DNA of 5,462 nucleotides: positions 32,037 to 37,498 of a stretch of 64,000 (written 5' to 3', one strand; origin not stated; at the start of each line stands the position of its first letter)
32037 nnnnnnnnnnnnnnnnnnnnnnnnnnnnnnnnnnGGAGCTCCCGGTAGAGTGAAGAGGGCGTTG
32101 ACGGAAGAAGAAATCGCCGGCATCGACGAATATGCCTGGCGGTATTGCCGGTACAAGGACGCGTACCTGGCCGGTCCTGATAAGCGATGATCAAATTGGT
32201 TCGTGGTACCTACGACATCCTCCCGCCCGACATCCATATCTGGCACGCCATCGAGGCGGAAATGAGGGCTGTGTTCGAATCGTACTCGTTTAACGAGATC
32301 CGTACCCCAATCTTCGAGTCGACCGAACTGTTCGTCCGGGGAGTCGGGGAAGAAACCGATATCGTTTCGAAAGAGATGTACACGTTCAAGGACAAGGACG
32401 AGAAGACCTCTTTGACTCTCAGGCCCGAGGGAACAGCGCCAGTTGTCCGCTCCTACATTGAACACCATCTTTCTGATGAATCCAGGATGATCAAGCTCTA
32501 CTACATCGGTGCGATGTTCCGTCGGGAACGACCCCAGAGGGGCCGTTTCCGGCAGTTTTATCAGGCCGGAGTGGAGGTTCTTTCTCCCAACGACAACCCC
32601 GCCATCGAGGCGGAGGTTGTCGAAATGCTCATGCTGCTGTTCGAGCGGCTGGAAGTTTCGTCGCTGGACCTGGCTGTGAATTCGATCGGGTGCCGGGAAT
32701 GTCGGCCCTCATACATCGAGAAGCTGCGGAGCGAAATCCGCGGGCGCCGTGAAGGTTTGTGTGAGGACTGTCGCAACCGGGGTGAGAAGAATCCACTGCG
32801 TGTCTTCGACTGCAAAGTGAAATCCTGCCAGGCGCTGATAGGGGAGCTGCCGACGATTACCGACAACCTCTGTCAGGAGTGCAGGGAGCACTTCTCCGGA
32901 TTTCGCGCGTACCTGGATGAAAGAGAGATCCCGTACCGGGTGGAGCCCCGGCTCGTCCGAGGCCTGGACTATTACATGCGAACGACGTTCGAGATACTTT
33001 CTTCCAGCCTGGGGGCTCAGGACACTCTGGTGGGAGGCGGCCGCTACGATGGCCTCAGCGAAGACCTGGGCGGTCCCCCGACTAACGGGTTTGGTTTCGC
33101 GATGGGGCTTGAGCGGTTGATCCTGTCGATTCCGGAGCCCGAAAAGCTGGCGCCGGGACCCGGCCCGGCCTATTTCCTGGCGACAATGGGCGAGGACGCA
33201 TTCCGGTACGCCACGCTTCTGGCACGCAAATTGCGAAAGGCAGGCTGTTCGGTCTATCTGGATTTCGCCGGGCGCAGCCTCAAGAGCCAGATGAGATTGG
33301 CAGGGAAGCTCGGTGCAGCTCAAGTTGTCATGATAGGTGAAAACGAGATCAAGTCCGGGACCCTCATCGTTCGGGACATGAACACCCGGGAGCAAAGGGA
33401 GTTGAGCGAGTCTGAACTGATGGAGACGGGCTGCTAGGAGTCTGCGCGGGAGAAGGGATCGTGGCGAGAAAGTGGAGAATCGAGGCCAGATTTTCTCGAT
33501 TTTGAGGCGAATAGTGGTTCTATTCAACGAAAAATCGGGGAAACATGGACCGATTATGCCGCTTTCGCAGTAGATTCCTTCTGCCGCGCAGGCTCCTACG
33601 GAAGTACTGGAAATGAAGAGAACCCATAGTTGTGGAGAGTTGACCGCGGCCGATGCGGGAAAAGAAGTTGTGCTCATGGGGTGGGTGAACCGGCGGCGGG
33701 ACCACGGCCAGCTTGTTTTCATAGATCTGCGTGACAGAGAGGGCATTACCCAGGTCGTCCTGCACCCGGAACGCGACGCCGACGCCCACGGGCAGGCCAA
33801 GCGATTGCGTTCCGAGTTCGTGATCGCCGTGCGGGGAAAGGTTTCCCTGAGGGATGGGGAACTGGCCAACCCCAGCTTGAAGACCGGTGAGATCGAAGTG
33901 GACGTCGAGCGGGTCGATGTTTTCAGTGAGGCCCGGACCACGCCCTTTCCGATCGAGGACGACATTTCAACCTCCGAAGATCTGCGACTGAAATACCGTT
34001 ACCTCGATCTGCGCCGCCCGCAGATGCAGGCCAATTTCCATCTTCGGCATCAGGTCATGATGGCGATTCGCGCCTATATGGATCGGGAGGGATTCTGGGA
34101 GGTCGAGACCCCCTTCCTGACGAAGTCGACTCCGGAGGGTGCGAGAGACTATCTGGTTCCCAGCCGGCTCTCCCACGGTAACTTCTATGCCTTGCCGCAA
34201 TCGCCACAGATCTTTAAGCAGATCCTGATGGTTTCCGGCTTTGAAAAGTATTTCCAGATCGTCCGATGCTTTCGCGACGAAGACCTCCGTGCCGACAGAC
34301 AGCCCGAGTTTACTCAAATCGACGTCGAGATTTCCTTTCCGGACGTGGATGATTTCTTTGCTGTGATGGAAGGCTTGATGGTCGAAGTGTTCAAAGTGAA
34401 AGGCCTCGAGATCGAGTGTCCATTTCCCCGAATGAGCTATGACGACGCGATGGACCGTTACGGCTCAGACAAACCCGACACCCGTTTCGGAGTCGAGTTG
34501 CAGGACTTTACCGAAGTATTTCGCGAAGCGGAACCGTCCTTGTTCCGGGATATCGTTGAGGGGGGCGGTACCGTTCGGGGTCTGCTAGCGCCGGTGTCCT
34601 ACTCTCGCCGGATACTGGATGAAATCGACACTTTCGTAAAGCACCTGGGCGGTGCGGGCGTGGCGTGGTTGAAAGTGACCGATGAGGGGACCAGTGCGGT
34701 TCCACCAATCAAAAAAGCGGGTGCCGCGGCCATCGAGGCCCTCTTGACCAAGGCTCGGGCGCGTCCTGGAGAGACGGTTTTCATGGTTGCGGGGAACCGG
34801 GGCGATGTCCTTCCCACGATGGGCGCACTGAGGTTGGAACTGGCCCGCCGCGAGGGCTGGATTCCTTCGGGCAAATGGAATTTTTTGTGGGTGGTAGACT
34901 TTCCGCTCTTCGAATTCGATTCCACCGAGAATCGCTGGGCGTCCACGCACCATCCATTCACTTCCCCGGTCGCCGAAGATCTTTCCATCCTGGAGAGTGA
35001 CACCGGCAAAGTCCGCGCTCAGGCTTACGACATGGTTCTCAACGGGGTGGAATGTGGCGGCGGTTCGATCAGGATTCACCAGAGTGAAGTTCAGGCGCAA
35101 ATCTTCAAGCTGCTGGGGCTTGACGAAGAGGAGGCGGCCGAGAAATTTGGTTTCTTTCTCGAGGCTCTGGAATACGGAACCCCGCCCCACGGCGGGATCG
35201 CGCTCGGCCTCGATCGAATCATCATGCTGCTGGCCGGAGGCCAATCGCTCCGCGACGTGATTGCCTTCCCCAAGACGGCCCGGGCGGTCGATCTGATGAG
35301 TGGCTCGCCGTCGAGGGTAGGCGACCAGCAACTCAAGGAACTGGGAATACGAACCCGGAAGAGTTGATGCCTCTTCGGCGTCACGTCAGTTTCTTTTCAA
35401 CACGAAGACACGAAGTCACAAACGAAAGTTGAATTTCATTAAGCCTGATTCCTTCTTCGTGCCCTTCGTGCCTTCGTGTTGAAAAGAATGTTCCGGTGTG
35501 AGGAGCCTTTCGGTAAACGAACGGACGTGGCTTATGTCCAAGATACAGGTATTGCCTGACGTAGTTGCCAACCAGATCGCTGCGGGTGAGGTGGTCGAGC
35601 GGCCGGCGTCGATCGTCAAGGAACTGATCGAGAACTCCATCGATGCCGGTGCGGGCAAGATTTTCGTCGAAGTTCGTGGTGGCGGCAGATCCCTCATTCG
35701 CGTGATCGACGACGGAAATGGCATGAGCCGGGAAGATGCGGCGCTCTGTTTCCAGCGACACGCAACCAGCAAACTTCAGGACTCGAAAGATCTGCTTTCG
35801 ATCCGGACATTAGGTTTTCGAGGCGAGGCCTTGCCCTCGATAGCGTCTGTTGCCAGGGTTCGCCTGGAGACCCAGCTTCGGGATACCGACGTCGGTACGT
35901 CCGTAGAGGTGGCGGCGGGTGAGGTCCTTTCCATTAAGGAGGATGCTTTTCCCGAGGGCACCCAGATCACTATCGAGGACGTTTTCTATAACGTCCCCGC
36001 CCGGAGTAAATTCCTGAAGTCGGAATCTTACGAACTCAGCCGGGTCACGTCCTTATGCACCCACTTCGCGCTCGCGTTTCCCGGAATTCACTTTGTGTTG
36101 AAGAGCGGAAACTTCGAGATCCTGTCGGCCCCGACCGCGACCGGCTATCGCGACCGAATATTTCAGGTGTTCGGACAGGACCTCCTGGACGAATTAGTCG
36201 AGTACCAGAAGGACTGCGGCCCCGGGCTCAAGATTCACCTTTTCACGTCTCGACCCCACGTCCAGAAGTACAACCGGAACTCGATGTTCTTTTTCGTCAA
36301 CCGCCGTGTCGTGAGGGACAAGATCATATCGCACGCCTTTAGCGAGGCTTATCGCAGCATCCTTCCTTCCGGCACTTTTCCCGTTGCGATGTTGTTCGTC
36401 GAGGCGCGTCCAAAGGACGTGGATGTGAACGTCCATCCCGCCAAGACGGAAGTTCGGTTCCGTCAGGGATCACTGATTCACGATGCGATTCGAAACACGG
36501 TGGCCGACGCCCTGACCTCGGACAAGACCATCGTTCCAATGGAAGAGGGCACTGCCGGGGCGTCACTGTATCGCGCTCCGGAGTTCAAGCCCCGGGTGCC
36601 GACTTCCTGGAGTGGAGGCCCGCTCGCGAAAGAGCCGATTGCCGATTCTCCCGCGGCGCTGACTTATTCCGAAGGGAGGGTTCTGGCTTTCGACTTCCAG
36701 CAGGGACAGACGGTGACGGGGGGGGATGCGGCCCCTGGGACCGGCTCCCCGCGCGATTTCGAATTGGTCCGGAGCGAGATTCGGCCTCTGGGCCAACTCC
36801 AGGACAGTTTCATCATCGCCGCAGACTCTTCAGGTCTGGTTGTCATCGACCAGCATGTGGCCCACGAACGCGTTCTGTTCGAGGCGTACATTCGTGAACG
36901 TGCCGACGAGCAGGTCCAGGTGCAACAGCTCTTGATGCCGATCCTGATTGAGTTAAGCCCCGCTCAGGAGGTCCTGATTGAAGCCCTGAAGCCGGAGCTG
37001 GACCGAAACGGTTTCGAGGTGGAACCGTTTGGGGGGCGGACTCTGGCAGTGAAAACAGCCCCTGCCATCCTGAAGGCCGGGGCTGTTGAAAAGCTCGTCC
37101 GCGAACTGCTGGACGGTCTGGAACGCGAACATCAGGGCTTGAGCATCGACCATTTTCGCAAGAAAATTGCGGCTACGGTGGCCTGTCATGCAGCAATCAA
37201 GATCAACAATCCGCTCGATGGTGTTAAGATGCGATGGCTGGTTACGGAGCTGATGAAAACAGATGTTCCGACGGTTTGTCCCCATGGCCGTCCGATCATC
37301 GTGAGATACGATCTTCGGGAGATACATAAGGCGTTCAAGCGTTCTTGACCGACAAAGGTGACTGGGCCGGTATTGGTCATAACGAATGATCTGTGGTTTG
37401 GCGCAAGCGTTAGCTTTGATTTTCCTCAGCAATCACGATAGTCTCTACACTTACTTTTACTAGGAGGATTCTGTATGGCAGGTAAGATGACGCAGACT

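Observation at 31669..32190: Gamma-carbonic-anhydrase-family gene with a single in-frame TAG but a fully conserved downstream frame and an ATGA overlap with hisS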

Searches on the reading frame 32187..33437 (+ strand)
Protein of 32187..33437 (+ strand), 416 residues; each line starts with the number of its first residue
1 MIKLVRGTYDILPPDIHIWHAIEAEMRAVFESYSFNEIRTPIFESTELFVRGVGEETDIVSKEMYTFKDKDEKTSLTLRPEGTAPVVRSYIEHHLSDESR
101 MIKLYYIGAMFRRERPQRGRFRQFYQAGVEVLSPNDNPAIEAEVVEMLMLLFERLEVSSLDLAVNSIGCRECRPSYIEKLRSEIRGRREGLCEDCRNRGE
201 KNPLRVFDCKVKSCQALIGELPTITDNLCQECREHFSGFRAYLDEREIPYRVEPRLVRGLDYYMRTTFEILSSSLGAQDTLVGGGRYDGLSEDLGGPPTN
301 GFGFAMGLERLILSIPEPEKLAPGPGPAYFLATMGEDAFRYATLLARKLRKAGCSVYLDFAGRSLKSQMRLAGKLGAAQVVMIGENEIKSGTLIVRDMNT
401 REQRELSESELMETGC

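Call 5: search_protein_families(library=pfam, proteins=[window:32187-33437:+], max_evalue=0.01)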
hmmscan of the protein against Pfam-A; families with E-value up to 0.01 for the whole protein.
window:32187-33437:+ (416 aa): 5 families
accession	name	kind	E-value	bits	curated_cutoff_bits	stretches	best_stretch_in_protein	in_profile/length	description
PF13393.11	tRNA-synt_His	-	1.8e-38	133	25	1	7-311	1-308/308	Histidyl-tRNA synthetase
PF03129.25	HGTP_anticodon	-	1.6e-13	51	21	1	332-413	5-89/94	Anticodon binding domain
PF00587.30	tRNA-synt_2b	-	2.1e-12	47.9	29.3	1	65-296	1-147/179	tRNA synthetase class II core domain (G, H, P, S and T)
PF00152.25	tRNA-synt_2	-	2.7e-05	23.8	25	0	101-274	91-237/308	tRNA synthetases class II (D, K and N)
PF01409.25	tRNA-synt_2d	-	0.00036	20.5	19.8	1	15-129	15-130/246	tRNA synthetases class II core domain (F)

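Call 9: find_encoding_contigs(protein=window:32187-33437:+, flank=3000, max_places=10)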
Protein window:32187-33437:+ (416 aa): 6 contigs read that carry it; 4 places shown.
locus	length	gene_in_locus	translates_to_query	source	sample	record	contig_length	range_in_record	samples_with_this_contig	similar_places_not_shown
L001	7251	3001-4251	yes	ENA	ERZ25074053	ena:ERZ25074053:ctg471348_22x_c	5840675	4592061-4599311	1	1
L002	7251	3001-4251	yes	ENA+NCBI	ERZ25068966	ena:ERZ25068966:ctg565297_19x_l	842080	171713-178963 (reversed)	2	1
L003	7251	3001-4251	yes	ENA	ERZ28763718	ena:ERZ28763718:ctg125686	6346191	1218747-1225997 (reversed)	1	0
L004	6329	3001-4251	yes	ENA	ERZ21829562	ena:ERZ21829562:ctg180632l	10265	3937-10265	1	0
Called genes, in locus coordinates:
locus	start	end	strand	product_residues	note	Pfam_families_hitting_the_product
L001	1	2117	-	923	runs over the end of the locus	PF00330:Aconitase, PF00694:Aconitase_C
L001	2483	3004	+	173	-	PF00132:Hexapep, PF25084:LbH_EIF2B (faint), PF00132:Hexapep (weak)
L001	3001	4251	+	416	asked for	PF13393:tRNA-synt_His, PF00587:tRNA-synt_2b, PF13393:tRNA-synt_His, PF03129:HGTP_anticodon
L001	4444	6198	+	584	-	PF01336:tRNA_anti-codon, PF00152:tRNA-synt_2, PF02938:GAD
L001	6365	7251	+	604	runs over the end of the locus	PF02518:HATPase_c, PF13589:HATPase_c_3, PF01119:DNA_mis_repair, PF08676:MutL_C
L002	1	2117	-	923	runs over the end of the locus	PF00330:Aconitase, PF00694:Aconitase_C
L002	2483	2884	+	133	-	PF00132:Hexapep, PF25084:LbH_EIF2B (faint), PF00132:Hexapep (weak)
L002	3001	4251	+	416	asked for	PF13393:tRNA-synt_His, PF00587:tRNA-synt_2b, PF13393:tRNA-synt_His, PF03129:HGTP_anticodon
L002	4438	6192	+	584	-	PF01336:tRNA_anti-codon, PF00152:tRNA-synt_2, PF02938:GAD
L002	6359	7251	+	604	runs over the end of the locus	PF02518:HATPase_c, PF13589:HATPase_c_3, PF01119:DNA_mis_repair, PF08676:MutL_C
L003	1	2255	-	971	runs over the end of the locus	PF00330:Aconitase, PF00694:Aconitase_C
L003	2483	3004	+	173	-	PF00132:Hexapep, PF25084:LbH_EIF2B (faint), PF00132:Hexapep (weak)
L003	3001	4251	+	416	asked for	PF13393:tRNA-synt_His, PF00587:tRNA-synt_2b, PF13393:tRNA-synt_His, PF03129:HGTP_anticodon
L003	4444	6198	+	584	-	PF01336:tRNA_anti-codon, PF00152:tRNA-synt_2, PF02938:GAD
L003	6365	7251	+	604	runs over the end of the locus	PF02518:HATPase_c, PF13589:HATPase_c_3, PF01119:DNA_mis_repair, PF08676:MutL_C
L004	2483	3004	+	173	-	PF00132:Hexapep, PF25084:LbH_EIF2B (faint), PF00132:Hexapep (weak)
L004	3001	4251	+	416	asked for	PF13393:tRNA-synt_His, PF00587:tRNA-synt_2b, PF13393:tRNA-synt_His, PF03129:HGTP_anticodon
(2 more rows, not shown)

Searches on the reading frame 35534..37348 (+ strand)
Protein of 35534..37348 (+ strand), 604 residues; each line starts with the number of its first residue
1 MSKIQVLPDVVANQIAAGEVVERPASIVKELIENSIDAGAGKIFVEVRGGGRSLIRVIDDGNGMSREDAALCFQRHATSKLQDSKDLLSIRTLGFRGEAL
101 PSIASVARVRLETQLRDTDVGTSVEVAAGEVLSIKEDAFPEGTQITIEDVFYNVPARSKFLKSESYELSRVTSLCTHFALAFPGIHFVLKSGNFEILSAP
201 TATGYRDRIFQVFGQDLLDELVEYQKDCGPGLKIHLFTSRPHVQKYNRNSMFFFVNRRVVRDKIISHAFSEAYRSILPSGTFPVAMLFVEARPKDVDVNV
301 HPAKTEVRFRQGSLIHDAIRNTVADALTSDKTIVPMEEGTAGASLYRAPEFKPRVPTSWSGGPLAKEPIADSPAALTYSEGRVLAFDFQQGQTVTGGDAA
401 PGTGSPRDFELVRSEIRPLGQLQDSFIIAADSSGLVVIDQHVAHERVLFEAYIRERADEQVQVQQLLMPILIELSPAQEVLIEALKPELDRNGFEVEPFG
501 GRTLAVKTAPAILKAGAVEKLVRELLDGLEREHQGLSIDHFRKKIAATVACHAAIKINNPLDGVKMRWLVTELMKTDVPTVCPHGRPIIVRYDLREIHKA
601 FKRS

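Call 28: find_encoding_contigs(protein=window:35534-37348:+, flank=5000, max_places=6)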
Protein window:35534-37348:+ (604 aa): no gene with exactly this product is on record in the collection.
